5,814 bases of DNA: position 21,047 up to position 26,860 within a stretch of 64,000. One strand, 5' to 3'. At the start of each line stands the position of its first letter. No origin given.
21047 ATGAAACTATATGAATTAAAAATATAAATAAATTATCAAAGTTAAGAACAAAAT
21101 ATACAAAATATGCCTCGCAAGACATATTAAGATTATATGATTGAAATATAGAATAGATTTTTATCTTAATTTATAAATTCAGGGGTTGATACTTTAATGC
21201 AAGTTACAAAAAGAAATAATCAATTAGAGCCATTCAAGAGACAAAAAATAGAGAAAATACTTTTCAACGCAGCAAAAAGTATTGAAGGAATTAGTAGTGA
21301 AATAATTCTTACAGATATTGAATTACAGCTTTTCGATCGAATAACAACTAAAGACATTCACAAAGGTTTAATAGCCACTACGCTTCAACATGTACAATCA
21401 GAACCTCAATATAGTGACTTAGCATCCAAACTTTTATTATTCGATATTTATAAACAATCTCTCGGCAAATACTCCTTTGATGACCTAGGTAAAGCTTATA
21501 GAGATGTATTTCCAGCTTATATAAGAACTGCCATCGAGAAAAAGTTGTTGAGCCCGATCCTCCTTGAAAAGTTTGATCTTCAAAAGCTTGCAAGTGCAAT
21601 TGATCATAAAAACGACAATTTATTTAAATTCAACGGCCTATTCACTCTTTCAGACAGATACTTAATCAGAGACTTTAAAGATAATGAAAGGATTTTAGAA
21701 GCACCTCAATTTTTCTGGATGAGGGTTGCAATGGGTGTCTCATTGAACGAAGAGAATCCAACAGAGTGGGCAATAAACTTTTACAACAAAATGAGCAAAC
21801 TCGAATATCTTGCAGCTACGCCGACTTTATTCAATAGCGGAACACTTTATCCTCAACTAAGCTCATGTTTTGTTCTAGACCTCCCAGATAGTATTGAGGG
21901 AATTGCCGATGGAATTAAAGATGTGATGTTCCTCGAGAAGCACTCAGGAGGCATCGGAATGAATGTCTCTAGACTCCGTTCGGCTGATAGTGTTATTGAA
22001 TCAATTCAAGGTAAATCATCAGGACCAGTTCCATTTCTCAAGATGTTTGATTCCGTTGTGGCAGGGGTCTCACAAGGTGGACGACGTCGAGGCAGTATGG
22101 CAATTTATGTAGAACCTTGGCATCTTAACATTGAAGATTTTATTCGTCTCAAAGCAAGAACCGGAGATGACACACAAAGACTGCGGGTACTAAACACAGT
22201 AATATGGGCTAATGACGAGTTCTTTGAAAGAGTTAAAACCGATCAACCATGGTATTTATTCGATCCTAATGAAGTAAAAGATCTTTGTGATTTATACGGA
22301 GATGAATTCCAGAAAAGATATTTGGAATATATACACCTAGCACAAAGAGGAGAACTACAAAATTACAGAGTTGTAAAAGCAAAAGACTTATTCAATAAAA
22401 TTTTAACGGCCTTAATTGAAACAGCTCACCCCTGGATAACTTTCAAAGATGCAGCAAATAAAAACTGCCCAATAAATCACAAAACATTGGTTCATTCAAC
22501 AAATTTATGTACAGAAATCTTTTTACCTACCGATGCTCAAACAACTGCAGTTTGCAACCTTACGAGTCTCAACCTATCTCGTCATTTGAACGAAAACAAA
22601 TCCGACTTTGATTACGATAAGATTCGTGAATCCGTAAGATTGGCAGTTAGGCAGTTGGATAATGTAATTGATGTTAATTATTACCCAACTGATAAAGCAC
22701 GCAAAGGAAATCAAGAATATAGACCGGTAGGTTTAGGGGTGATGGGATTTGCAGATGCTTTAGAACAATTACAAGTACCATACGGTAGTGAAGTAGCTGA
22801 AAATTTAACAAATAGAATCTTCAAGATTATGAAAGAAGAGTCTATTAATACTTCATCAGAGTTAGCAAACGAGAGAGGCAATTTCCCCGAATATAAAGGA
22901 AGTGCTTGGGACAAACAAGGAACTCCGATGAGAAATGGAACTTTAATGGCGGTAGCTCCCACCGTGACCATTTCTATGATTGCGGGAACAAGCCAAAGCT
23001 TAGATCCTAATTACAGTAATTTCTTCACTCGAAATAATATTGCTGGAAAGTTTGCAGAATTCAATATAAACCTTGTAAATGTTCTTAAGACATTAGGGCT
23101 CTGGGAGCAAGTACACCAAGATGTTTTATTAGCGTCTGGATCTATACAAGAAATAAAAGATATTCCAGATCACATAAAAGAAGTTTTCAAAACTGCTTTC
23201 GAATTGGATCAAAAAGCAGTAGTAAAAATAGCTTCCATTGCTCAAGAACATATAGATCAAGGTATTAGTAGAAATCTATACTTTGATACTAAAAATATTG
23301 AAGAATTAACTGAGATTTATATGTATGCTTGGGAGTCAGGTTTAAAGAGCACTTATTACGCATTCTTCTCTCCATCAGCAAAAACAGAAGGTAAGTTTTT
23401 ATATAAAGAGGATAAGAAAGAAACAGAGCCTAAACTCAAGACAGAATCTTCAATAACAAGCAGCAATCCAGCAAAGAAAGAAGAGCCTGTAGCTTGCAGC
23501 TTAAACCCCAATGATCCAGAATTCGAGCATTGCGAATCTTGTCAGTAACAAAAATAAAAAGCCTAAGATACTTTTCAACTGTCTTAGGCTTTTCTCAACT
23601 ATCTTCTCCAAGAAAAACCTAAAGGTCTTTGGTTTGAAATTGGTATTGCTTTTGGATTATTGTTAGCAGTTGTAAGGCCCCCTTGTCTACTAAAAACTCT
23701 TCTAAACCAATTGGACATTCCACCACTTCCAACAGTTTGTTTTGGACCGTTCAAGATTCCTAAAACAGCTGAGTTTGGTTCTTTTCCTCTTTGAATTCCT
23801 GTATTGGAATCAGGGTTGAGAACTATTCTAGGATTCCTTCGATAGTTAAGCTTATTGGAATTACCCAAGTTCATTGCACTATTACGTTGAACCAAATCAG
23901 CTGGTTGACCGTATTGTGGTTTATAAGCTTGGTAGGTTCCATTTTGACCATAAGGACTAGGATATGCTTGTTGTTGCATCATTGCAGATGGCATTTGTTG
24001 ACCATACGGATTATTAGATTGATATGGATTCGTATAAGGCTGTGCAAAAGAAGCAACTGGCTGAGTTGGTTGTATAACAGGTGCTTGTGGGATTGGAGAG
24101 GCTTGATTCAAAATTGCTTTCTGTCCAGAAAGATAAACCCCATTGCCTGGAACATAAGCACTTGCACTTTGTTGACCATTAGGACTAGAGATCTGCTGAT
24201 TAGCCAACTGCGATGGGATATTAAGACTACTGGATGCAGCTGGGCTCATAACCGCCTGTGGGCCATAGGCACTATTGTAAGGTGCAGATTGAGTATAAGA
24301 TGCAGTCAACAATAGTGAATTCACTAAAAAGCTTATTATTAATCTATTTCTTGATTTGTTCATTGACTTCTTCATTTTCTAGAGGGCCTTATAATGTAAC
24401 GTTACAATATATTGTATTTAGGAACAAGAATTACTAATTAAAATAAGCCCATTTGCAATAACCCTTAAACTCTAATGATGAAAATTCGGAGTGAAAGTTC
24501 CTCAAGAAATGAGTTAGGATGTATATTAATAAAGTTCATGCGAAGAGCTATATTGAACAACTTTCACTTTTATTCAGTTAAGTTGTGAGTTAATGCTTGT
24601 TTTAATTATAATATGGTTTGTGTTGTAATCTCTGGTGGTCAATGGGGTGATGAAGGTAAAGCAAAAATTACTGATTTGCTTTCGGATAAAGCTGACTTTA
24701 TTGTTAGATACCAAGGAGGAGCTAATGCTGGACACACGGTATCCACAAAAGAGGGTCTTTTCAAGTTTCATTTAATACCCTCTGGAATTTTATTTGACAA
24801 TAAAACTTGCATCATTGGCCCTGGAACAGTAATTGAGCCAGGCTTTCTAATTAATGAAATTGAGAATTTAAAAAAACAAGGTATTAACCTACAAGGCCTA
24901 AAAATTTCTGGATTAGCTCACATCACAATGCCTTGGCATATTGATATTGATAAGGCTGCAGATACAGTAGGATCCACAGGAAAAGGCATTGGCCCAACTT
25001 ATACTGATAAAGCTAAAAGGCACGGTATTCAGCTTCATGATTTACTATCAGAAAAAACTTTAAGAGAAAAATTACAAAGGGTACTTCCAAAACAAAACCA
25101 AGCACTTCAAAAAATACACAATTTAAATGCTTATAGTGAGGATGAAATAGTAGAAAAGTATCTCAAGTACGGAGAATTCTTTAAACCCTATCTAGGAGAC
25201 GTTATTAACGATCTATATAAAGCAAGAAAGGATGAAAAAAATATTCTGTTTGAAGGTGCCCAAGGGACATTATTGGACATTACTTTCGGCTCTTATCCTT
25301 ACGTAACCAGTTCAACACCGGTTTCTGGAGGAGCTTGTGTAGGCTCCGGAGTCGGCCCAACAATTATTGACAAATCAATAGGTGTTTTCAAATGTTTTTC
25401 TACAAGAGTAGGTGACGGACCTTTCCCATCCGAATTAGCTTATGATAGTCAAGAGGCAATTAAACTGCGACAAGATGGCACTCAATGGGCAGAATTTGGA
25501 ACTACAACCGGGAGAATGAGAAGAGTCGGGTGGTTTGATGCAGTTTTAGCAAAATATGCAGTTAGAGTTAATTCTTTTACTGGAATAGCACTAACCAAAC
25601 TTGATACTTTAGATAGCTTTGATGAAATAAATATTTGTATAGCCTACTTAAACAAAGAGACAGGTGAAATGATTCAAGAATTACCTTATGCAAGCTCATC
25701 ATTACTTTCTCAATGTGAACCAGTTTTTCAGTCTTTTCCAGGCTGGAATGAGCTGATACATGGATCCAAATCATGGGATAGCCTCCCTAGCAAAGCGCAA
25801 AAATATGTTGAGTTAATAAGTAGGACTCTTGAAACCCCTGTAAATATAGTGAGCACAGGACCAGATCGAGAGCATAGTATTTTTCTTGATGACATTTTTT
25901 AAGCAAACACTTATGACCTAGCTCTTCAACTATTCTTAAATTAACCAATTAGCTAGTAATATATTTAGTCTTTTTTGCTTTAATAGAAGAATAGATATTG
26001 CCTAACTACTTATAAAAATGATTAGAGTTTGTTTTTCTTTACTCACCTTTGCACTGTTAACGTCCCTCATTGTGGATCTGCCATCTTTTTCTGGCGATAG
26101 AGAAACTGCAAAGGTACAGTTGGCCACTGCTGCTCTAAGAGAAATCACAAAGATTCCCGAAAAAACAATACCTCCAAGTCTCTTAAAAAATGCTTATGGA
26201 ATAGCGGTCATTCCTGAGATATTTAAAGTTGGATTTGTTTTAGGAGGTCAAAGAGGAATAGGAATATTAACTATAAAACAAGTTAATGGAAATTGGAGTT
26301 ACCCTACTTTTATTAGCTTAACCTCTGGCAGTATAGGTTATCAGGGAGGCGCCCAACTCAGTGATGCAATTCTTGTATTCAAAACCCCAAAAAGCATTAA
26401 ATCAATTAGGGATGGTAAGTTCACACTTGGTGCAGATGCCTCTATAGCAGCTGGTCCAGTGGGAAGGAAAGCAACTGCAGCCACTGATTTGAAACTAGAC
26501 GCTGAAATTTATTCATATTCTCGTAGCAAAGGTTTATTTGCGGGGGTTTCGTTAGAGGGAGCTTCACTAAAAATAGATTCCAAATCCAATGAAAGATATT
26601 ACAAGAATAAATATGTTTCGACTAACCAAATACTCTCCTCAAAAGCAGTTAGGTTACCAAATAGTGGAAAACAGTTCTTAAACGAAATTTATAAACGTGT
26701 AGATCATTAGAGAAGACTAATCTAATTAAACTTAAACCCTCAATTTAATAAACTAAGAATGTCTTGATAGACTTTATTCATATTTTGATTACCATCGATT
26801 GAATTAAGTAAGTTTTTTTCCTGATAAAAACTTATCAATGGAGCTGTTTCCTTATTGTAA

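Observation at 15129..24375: Cluster of four secreted low-complexity proteins: Q/P/N/Y-rich prion-like repeats and a Cys/Pro-rich small membrane protein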

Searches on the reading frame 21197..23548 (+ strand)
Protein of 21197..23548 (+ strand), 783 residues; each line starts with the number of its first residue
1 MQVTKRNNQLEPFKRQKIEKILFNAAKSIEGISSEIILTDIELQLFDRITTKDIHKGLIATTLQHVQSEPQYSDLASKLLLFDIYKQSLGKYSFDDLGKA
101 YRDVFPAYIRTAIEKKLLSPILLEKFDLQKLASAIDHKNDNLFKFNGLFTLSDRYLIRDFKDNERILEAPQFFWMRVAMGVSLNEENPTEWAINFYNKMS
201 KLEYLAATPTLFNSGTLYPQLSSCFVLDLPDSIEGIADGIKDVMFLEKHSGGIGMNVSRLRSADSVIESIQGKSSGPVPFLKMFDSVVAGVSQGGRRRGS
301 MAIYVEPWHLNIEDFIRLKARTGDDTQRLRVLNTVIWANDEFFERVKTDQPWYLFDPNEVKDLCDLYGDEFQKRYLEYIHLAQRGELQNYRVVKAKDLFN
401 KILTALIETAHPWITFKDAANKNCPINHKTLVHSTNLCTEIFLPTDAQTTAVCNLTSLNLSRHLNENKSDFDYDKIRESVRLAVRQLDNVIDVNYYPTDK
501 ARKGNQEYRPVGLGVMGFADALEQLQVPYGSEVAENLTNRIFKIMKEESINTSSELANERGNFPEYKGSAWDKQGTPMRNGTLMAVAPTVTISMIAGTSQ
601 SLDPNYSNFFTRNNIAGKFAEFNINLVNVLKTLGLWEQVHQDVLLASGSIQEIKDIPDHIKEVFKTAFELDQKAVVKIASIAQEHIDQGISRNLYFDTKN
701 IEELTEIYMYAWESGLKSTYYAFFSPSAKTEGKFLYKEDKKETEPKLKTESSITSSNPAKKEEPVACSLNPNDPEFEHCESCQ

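Call 3: search_protein_families(library=pfam, proteins=[window:21197-23548:+], max_evalue=0.1)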
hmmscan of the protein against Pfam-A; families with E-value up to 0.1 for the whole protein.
window:21197-23548:+ (783 aa): 4 families
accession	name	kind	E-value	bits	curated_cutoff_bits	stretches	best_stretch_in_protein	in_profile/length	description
PF02867.20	Ribonuc_red_lgC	-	7.4e-168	559.9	23.9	1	222-721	1-522/523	Ribonucleotide reductase, barrel domain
PF00317.26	Ribonuc_red_lgN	-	1.9e-23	82.7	28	1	142-216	2-74/77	Ribonucleotide reductase, all-alpha domain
PF03477.21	ATP-cone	-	3.3e-10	40.8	25.8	1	1-82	1-83/88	ATP cone domain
PF21995.1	RNR-II_ins_dom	-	0.047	14.4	27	0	242-287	55-103/107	B12-dependent ribonucleotide reductase, insertion domain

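Call 7: find_related_loci(query=window:21197-23548:+, collection=genome_contigs, flank=10000)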
Query window:21197-23548:+ (783 aa) in genome_contigs; peptide patterns used: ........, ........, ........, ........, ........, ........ (x = any residue, [..] = any of these).
600 stretches matched a pattern (row limit reached: there are more); 598 encode a relative of the query (tblastn E <= 1e-3); the best 80 are kept; 80 distinct loci.
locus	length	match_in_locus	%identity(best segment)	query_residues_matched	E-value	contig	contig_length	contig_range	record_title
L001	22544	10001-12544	38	1-783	0e+0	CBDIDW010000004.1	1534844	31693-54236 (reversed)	MAG: Nakamurella sp. isolate de4dd0cf-72c3-4e43-84a7-9bb450c024d3 genome assembly, contig: contig_4, whole genome shotgu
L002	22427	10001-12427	40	3-783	0e+0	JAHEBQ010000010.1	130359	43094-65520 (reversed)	MAG: Planctomycetaceae bacterium isolate Ww147 NODE_117_length_130359_cov_4.282821, whole genome shotgun sequence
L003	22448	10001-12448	40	1-783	0e+0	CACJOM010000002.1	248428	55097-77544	MAG: uncultured SAR86 cluster bacterium isolate AG-447-M16 genome assembly, contig: AG-447-M16_NODE_2, whole genome shot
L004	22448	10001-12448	40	1-783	0e+0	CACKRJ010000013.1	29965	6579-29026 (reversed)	MAG: uncultured SAR86 cluster bacterium isolate AG-457-D18 genome assembly, contig: AG-457-D18_NODE_13, whole genome sho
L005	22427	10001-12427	39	3-783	0e+0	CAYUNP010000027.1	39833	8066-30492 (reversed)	MAG TPA_asm: uncultured Pirellulaceae bacterium isolate SRP114822_co2_9 genome assembly, contig: NODE_841_length_39833_c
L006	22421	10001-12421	39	1-783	0e+0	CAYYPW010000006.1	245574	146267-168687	MAG TPA_asm: uncultured Moraxellaceae bacterium isolate SRP302895_co1_392 genome assembly, contig: NODE_76_length_245574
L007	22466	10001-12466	39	1-783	0e+0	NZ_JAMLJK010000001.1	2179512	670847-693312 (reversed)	Larsenimonas rhizosphaerae strain GH3-8 contig1, whole genome shotgun sequence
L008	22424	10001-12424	39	1-783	0e+0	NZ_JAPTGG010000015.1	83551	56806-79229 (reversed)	Dasania phycosphaerae strain GY-19 NODE_15_length_83551_cov_128.192091, whole genome shotgun sequence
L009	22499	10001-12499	39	1-783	0e+0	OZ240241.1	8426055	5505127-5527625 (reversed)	MAG: Candidatus Latescibacterota bacterium isolate 5029ecf2-d60f-4a19-a35b-269815a0a5cf genome assembly, chromosome: 1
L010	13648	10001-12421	38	1-783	0e+0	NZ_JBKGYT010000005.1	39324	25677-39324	MAG: Guyparkeria sp. isolate C4M09_10 NODE_142_length_39324_cov_24.831215, whole genome shotgun sequence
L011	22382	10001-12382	40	25-783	0e+0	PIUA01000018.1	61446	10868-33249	MAG: Bacillota bacterium isolate ZC3RG07 NODE_11_length_61446_cov_11.0027, whole genome shotgun sequence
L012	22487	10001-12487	39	1-783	0e+0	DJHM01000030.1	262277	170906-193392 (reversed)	MAG TPA_asm: Latescibacteria bacterium UBA6620 UBA6620_contig_9274, whole genome shotgun sequence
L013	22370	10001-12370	41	17-783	0e+0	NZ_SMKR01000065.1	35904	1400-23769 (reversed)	Kribbella turkmenica strain 16K104 NODE_65_length_35904_cov_7.88954, whole genome shotgun sequence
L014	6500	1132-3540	39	1-783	0e+0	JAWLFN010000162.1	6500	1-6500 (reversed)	MAG: Gammaproteobacteria bacterium isolate 21BLK6-1.bin.145 NODE_13788_length_6500_cov_4.224027, whole genome shotgun se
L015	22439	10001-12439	40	1-783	0e+0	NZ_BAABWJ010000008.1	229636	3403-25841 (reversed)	Pseudoteredinibacter isoporae strain HU-06130-CL sequence08, whole genome shotgun sequence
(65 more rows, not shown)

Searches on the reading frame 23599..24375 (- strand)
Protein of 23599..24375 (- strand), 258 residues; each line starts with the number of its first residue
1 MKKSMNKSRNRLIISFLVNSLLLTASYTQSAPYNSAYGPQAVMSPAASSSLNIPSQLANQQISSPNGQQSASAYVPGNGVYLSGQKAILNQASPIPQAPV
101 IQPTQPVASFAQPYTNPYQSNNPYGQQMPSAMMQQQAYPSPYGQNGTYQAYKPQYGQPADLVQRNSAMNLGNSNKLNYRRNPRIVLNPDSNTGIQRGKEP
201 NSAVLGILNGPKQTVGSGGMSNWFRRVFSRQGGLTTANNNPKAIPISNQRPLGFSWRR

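Call 3: search_protein_families(library=pfam, proteins=[window:23599-24375:-], max_evalue=0.1)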
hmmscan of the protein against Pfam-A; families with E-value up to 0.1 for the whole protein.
window:23599-24375:- (258 aa): 0 families

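Call 16: find_homologous_proteins(query=window:23599-24375:-, max_evalue=0.01)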
Query window:23599-24375:- (258 aa): 5 proteins with E <= 0.01 among 382 candidates.
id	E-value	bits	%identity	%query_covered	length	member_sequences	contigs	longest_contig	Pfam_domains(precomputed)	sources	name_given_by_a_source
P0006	2.5e-158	543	100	98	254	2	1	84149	-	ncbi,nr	ncbi:MAG: hypothetical protein QNJ31_04700 [Candidatus Caenarcaniphilales bacterium]|nr:hypothetical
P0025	6.0e-64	234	55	98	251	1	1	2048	-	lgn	-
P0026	8.3e-32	129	41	96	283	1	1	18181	-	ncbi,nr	ncbi:MAG: hypothetical protein SFU25_03550 [Candidatus Caenarcaniphilales bacterium]|nr:hypothetical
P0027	3.6e-27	113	42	77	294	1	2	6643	-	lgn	-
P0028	2.8e-9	55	36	70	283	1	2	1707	-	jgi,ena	-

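Call 22: find_encoding_contigs(protein=P0026, flank=10000, max_places=2)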
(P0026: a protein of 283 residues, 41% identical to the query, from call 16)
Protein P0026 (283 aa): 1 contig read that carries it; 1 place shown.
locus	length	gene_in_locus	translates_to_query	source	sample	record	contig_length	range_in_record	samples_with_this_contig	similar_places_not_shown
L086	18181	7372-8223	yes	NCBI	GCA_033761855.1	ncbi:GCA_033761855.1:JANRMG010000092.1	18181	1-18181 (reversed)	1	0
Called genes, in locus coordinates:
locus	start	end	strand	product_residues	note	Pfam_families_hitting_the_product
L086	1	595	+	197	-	PF13505:OMP_b-brl, PF13568:OMP_b-brl_2 (faint)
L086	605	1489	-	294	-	PF00483:NTP_transferase, PF12804:NTP_transf_3 (faint)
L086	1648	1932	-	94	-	-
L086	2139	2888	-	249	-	PF00290:Trp_syntA, PF04131:NanE (weak), PF00977:His_biosynth (weak)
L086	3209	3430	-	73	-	-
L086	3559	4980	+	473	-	PF00528:BPD_transp_1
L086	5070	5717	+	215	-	-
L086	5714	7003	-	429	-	PF00709:Adenylsucc_synt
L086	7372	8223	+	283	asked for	-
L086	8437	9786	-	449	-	PF01933:CofD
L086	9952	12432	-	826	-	PF01564:Spermine_synth (faint)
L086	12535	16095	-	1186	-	PF00133:tRNA-synt_1, PF09334:tRNA-synt_1g (weak), PF13603:tRNA-synt_1_2, PF08264:Anticodon_1, PF04480:DUF559, PF18741:MTES_1575 (faint), PF08264:Anticodon_1, PF10458:Val_tRNA-synt_C (weak)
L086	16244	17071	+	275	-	-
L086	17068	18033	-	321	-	PF07804:HipA_C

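Call 43: search_solved_structures(query=A2, max_evalue=1)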
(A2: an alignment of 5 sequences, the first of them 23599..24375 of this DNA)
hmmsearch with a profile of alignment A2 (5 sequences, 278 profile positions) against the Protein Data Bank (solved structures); distinct sequences matched with E-value up to 1: 0.

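Call 44: search_protein_families(library=ncbifam, proteins=[window:23599-24375:-], max_evalue=1)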
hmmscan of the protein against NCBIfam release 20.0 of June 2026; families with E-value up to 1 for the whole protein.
window:23599-24375:- (258 aa): 0 families

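Call 71: search_protein_families(library=pfam, proteins=[P0047, P0048, P0049, P0051, P0053, P0055, P0025, P0026, P0027, P0028], max_evalue=0.05)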
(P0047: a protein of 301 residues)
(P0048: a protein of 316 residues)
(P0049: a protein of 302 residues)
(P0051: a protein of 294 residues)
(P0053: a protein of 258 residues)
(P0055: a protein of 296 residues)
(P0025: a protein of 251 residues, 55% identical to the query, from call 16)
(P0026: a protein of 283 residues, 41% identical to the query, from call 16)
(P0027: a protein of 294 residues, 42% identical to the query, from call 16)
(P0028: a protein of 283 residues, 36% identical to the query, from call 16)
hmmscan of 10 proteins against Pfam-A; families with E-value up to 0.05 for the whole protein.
P0047 (301 aa): 0 families

P0048 (316 aa): 0 families

P0049 (302 aa): 0 families

P0051 (294 aa): 0 families

P0053 (258 aa): 0 families

P0055 (296 aa): 0 families

P0025 (251 aa): 0 families

P0026 (283 aa): 0 families

P0027 (294 aa): 0 families

P0028 (283 aa): 0 families

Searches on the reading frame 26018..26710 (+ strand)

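Call 3: search_protein_families(library=pfam, proteins=[window:26018-26710:+], max_evalue=0.1)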
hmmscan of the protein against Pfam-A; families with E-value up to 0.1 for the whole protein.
window:26018-26710:+ (230 aa): 1 family
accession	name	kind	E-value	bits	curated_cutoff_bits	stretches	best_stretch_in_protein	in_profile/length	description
PF04366.17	Ysc84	-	1.3e-35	122.4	25.1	1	103-221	2-121/127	Las17-binding protein actin regulator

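Call 71: search_protein_families(library=pfam, proteins=[P0047, P0048, P0049, P0051, P0053, P0055], max_evalue=0.05)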
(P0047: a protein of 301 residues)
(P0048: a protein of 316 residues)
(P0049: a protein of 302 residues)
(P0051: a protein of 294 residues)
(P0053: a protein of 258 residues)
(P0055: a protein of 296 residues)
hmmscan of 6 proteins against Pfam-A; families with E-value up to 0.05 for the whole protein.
P0047 (301 aa): 0 families

P0048 (316 aa): 0 families

P0049 (302 aa): 0 families

P0051 (294 aa): 0 families

P0053 (258 aa): 0 families

P0055 (296 aa): 0 families
